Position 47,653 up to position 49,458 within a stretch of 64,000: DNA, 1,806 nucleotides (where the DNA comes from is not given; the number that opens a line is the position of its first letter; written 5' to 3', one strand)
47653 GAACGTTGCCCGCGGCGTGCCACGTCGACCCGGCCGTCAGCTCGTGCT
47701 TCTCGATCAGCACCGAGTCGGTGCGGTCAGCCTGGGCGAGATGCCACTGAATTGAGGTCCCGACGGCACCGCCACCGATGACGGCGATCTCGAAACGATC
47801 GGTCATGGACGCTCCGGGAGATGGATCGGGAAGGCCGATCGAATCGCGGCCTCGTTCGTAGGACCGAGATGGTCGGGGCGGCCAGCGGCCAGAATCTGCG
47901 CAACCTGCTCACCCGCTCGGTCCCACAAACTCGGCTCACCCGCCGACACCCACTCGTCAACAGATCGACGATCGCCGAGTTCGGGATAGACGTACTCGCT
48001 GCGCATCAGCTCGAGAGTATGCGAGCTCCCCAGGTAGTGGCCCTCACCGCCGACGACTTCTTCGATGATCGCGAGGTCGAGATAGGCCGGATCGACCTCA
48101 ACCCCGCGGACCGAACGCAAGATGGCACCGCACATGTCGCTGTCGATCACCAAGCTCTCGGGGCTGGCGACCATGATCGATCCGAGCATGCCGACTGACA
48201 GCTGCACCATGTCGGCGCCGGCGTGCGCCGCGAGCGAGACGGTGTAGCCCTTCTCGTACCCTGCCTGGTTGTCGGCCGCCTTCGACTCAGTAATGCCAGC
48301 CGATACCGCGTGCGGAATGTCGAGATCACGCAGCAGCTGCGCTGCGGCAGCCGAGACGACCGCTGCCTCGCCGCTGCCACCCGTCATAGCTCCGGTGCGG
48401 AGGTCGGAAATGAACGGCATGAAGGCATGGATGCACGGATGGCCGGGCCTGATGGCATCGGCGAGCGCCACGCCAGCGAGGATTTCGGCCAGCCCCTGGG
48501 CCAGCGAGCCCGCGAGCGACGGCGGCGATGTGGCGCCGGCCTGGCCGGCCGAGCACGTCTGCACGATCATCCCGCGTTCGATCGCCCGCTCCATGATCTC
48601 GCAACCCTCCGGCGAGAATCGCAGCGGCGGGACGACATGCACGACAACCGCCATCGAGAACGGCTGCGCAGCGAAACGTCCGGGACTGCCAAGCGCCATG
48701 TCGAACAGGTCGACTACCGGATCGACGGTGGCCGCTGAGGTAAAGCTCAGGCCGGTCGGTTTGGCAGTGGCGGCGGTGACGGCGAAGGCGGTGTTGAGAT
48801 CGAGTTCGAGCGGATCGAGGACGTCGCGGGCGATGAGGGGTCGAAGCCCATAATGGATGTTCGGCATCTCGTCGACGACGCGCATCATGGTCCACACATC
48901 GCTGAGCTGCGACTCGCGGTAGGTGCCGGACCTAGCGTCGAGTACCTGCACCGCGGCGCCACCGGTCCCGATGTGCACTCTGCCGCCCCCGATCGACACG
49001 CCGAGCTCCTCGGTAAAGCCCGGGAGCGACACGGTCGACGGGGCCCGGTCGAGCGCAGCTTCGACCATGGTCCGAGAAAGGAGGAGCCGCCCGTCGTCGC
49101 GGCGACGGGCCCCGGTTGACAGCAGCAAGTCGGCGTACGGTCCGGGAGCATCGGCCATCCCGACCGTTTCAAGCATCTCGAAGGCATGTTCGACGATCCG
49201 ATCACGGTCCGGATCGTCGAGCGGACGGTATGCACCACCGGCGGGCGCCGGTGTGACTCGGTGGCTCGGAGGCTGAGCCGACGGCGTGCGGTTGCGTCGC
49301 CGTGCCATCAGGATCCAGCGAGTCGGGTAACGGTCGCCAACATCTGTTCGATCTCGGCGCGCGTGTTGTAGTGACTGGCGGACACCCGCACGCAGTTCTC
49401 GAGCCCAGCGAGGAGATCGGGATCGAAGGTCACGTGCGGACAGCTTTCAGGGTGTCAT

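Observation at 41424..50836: A six-gene operon combines an MttB-family methyltransferase and a DMGDH-like enzyme with three PLP/aldehyde enzymes and DUF4392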

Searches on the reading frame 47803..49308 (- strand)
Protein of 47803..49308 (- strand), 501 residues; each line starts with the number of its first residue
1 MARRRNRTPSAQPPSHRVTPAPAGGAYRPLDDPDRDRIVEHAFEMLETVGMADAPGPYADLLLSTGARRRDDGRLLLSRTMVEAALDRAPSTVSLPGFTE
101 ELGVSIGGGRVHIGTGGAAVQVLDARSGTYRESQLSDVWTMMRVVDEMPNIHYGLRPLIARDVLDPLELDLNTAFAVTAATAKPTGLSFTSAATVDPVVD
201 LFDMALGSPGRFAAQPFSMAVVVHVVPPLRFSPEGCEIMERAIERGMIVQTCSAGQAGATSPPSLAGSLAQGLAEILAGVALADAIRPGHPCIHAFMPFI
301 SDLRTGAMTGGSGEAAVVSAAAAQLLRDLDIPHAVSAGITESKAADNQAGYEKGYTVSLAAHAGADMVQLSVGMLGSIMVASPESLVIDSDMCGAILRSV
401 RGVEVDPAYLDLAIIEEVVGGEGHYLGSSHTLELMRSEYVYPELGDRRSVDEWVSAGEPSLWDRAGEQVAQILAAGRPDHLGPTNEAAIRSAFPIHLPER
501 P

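Call 3: search_protein_families(library=pfam, proteins=[window:47803-49308:-])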
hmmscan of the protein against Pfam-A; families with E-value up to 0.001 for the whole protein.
window:47803-49308:- (501 aa): 1 family
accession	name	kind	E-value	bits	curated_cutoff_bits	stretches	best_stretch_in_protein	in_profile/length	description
PF06253.16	MTTB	-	6.7e-90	301.9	25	1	5-490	6-489/500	Trimethylamine methyltransferase (MTTB)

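Call 4: search_protein_families(library=ncbifam, proteins=[window:47803-49308:-])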
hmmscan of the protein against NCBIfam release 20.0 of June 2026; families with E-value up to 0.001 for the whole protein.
window:47803-49308:- (501 aa): 1 family
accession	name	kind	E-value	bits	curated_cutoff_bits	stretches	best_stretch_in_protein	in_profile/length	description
TIGR02369.2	trimeth_pyl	equivalog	3.8e-80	269.7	525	1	38-490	14-462/469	[trimethylamine--corrinoid protein] Co-methyltransferase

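Call 11: find_homologous_proteins(query=window:47803-49308:-)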
Query window:47803-49308:- (501 aa): 3586 proteins with E <= 0.001 among 8000 candidates; the best 120 are listed.
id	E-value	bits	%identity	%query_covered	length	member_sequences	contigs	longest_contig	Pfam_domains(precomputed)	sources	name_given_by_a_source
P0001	0.0e+0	1098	100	100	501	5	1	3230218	PF06253.17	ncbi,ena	-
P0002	8.7e-280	947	88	99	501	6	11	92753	PF06253.17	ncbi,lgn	-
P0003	5.0e-275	931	85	100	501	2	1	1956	PF06253.17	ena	-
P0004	1.7e-274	929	85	100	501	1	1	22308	PF06253.17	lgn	-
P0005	2.7e-274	929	84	100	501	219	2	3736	PF06253.17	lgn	-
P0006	5.1e-274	928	86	99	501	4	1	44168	PF06253.17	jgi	-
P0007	6.8e-274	927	85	100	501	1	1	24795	PF06253.17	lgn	-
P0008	3.4e-273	925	87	97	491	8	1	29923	PF06253.17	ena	-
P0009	8.2e-273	924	85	100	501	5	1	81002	PF06253.17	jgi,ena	-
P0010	1.7e-271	919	84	100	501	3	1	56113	PF06253.17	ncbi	-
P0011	1.0e-267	907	86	95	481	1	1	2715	PF06253.17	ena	-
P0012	9.6e-267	904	86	95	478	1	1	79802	PF06253.17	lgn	-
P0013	1.4e-266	903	83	100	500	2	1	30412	PF06253.17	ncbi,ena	-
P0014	2.7e-266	902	85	96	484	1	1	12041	PF06253.17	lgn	-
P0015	1.4e-265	900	85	96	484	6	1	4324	PF06253.17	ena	-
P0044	9.0e-235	798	74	99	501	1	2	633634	PF06253.17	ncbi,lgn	-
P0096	9.3e-196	670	64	100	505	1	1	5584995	PF06253.17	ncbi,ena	-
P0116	1.6e-191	656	63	95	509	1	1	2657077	PF06253.17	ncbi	ncbi:trimethylamine methyltransferase family protein [Rhodovibrionaceae bacterium A322]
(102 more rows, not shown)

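Call 17: find_encoding_contigs(protein=P0001, flank=10000, max_places=3)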
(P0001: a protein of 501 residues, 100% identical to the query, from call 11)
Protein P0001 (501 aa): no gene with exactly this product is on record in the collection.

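Call 18: find_encoding_contigs(protein=P0002, flank=10000, max_places=3)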
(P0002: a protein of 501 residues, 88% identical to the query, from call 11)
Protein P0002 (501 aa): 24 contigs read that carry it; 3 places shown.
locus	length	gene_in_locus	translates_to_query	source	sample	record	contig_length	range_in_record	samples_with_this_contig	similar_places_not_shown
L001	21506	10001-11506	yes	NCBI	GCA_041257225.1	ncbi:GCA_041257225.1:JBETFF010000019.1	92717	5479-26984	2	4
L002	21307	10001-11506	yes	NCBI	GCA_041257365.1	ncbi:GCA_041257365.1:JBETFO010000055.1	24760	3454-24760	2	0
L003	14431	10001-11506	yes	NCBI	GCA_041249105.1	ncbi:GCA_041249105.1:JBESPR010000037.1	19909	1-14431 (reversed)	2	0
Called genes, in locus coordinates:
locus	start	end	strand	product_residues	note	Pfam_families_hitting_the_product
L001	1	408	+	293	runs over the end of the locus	PF00126:HTH_1, PF03466:LysR_substrate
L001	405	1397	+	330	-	PF04116:FA_hydroxylase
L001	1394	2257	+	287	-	PF02548:Pantoate_transf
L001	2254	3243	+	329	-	PF02737:3HCDH_N, PF00725:3HCDH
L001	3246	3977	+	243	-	PF00596:Aldolase_II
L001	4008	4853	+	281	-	PF05721:PhyH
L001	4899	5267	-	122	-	PF13977:TetR_C_6 (weak)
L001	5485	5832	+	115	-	PF05973:Gp49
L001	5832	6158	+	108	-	PF13560:HTH_31, PF01381:HTH_3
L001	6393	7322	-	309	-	PF00126:HTH_1, PF03466:LysR_substrate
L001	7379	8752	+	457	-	PF00202:Aminotran_3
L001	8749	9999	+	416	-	PF00266:Aminotran_5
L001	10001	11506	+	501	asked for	PF06253:MTTB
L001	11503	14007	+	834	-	PF01266:DAO, PF16350:FAO_M, PF01571:GCV_T, PF08669:GCV_T_C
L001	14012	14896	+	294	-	PF03446:NAD_binding_2, PF07991:KARI_N (weak), PF14833:NAD_binding_11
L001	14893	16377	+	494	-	PF00171:Aldedh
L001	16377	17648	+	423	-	PF00155:Aminotran_1_2 (weak)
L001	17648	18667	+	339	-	PF14336:GLUCM-like_C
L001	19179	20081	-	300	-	PF00126:HTH_1, PF13556:HTH_30 (weak), PF03466:LysR_substrate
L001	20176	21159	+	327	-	PF04116:FA_hydroxylase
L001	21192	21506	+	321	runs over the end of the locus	PF14226:DIOX_N, PF03171:2OG-FeII_Oxy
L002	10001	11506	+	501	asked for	PF06253:MTTB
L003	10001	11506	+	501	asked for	PF06253:MTTB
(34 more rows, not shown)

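Call 19: find_encoding_contigs(protein=P0044, flank=10000, max_places=2)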
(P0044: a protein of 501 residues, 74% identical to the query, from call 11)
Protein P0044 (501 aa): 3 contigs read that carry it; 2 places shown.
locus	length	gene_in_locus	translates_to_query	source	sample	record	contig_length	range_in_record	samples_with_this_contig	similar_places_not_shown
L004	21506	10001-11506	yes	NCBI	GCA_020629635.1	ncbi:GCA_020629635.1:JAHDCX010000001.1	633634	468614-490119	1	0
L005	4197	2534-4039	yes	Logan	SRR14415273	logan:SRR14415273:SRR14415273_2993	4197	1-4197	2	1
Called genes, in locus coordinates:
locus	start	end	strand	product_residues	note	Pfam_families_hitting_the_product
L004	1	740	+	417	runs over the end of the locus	PF02771:Acyl-CoA_dh_N, PF02770:Acyl-CoA_dh_M, PF00441:Acyl-CoA_dh_1, PF08028:Acyl-CoA_dh_2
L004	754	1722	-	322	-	PF00291:PALP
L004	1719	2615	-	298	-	PF02423:OCD_Mu_crystall, PF01488:Shikimate_DH (faint)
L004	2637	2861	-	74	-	-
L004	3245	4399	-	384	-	PF00355:Rieske, PF00848:Ring_hydroxyl_A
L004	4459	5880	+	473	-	PF01425:Amidase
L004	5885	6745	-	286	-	PF23169:HalD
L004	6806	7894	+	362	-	PF00174:Oxidored_molyb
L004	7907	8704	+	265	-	PF00561:Abhydrolase_1, PF00975:Thioesterase (weak), PF12146:Hydrolase_4, PF20408:Abhydrolase_11 (faint), PF00326:Peptidase_S9 (weak), PF01738:DLH (faint), PF12697:Abhydrolase_6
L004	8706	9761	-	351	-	PF08240:ADH_N, PF00107:ADH_zinc_N, PF13602:ADH_zinc_N_2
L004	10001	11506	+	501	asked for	PF06253:MTTB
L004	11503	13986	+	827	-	PF01266:DAO, PF16350:FAO_M, PF01571:GCV_T, PF08669:GCV_T_C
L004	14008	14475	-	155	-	PF01475:FUR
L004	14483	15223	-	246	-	PF00005:ABC_tran, PF13304:AAA_21 (weak)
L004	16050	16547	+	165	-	PF01297:ZnuA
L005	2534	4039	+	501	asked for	PF06253:MTTB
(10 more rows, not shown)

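Call 20: find_related_loci(query=window:47803-49308:-, collection=genome_contigs, flank=10000)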
Query window:47803-49308:- (501 aa) in genome_contigs; peptide patterns used: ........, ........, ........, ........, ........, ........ (x = any residue, [..] = any of these).
284 stretches matched a pattern; 245 encode a relative of the query (tblastn E <= 1e-3); the best 80 are kept; 80 distinct loci.
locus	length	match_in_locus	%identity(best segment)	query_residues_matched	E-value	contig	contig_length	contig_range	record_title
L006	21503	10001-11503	99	1-501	0e+0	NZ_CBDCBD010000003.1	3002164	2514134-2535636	MAG: Candidatus Poriferisodalis sp. isolate 6a24a2a4-787d-444e-805d-677bc1c4d3e8 contig_3, whole genome shotgun sequence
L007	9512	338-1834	84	1-499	0e+0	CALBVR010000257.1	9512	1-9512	MAG: uncultured Acidimicrobiales bacterium isolate L2_Bin_Bin_149_1 genome assembly, contig: c_000000117093, whole genom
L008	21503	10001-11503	84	1-501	0e+0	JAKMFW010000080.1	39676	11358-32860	MAG: Acidimicrobiales bacterium isolate MOX_bin82 PPB.contigs.fa_k127_918666, whole genome shotgun sequence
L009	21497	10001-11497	84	1-499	0e+0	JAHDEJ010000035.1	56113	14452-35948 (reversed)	MAG: Acidimicrobiales bacterium isolate MAG-179 RZ_1542, whole genome shotgun sequence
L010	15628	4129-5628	84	1-500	0e+0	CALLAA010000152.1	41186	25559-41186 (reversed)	MAG: uncultured Acidimicrobiales bacterium isolate L1_Bin_MAXBIN__035_sub_1 genome assembly, contig: c_000000860851, who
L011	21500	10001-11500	83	1-500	0e+0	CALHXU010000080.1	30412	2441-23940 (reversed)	MAG: uncultured Acidimicrobiales bacterium isolate R4_Bin_MAXBIN__006_1 genome assembly, contig: c_000000755899, whole g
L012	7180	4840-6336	84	1-499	0e+0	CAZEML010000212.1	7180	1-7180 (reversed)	MAG TPA_asm: uncultured Candidatus Microthrix sp. isolate SRP135972_co1_54 genome assembly, contig: NODE_15486_length_71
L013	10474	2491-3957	81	11-499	0e+0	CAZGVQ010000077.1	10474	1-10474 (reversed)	MAG TPA_asm: uncultured Acidimicrobiales bacterium isolate SRP114822_co3_21 genome assembly, contig: NODE_1014_length_10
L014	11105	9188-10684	84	1-499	0e+0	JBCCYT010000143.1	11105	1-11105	MAG: Actinomycetota bacterium isolate P01_F01_bin.18 k141_1910385_length_11105_cov_102.7095, whole genome shotgun sequen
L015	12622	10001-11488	81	4-500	0e+0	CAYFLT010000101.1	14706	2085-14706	MAG TPA_asm: uncultured Candidatus Microthrix sp. isolate ERP019367_co1_114 genome assembly, contig: NODE_3090_length_14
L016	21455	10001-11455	81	11-497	0e+0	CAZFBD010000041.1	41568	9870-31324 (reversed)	MAG TPA_asm: uncultured Acidimicrobiales bacterium isolate SRP268394_co1_170 genome assembly, contig: NODE_1508_length_4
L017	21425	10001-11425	83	26-500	0e+0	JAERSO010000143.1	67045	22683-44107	MAG: Acidimicrobiaceae bacterium isolate BH8 c_000000009071, whole genome shotgun sequence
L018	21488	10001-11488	78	3-497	0e+0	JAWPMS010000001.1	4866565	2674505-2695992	MAG: Acidimicrobiia bacterium isolate Padam5 contig_1818, whole genome shotgun sequence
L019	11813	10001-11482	78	5-499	0e+0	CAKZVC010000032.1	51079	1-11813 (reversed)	MAG: uncultured Acidimicrobiales bacterium isolate L4_Bin_MAXBIN__068_sub_1 genome assembly, contig: c_000000358107, who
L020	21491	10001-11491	80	3-499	0e+0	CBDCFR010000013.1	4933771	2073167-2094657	MAG: Acidimicrobiales bacterium isolate 908bf25f-ddd4-4b31-97be-e326148c296d genome assembly, contig: contig_13, whole g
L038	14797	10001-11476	71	5-497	0e+0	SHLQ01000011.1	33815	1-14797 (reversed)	MAG: Acidimicrobiales bacterium isolate MetaBAT.bin.19 NODE_149_length_33815_cov_7.138389, whole genome shotgun sequence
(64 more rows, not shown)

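Call 28: search_solved_structures(query=window:47803-49308:-, max_evalue=0.001)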
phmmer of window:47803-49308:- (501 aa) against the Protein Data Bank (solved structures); distinct sequences matched with E-value up to 0.001: 5.
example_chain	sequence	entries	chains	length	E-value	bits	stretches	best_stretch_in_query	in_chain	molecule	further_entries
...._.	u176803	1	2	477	3.4e-47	164.7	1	29-490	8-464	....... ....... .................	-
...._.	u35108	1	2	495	3.7e-47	164.6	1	28-490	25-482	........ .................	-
7xcl_A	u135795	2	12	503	3e-37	131.9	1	77-474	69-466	Trimethylamine methyltransferase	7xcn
7xcm_A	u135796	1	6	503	5.4e-37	131.1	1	77-474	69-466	Trimethylamine methyltransferase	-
4yyc_A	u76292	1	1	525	5.3e-31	111.3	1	26-490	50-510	Putative trimethylamine methyltransferase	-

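Call 30: search_solved_structures(query=window:47803-49308:-, max_evalue=1e-40, show_alignments=2)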
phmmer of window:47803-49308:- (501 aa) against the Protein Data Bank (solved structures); distinct sequences matched with E-value up to 1e-40: 2.
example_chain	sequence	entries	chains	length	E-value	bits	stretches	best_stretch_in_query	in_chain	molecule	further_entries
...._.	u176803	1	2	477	3.4e-47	164.7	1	29-490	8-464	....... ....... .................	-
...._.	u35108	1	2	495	3.7e-47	164.6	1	28-490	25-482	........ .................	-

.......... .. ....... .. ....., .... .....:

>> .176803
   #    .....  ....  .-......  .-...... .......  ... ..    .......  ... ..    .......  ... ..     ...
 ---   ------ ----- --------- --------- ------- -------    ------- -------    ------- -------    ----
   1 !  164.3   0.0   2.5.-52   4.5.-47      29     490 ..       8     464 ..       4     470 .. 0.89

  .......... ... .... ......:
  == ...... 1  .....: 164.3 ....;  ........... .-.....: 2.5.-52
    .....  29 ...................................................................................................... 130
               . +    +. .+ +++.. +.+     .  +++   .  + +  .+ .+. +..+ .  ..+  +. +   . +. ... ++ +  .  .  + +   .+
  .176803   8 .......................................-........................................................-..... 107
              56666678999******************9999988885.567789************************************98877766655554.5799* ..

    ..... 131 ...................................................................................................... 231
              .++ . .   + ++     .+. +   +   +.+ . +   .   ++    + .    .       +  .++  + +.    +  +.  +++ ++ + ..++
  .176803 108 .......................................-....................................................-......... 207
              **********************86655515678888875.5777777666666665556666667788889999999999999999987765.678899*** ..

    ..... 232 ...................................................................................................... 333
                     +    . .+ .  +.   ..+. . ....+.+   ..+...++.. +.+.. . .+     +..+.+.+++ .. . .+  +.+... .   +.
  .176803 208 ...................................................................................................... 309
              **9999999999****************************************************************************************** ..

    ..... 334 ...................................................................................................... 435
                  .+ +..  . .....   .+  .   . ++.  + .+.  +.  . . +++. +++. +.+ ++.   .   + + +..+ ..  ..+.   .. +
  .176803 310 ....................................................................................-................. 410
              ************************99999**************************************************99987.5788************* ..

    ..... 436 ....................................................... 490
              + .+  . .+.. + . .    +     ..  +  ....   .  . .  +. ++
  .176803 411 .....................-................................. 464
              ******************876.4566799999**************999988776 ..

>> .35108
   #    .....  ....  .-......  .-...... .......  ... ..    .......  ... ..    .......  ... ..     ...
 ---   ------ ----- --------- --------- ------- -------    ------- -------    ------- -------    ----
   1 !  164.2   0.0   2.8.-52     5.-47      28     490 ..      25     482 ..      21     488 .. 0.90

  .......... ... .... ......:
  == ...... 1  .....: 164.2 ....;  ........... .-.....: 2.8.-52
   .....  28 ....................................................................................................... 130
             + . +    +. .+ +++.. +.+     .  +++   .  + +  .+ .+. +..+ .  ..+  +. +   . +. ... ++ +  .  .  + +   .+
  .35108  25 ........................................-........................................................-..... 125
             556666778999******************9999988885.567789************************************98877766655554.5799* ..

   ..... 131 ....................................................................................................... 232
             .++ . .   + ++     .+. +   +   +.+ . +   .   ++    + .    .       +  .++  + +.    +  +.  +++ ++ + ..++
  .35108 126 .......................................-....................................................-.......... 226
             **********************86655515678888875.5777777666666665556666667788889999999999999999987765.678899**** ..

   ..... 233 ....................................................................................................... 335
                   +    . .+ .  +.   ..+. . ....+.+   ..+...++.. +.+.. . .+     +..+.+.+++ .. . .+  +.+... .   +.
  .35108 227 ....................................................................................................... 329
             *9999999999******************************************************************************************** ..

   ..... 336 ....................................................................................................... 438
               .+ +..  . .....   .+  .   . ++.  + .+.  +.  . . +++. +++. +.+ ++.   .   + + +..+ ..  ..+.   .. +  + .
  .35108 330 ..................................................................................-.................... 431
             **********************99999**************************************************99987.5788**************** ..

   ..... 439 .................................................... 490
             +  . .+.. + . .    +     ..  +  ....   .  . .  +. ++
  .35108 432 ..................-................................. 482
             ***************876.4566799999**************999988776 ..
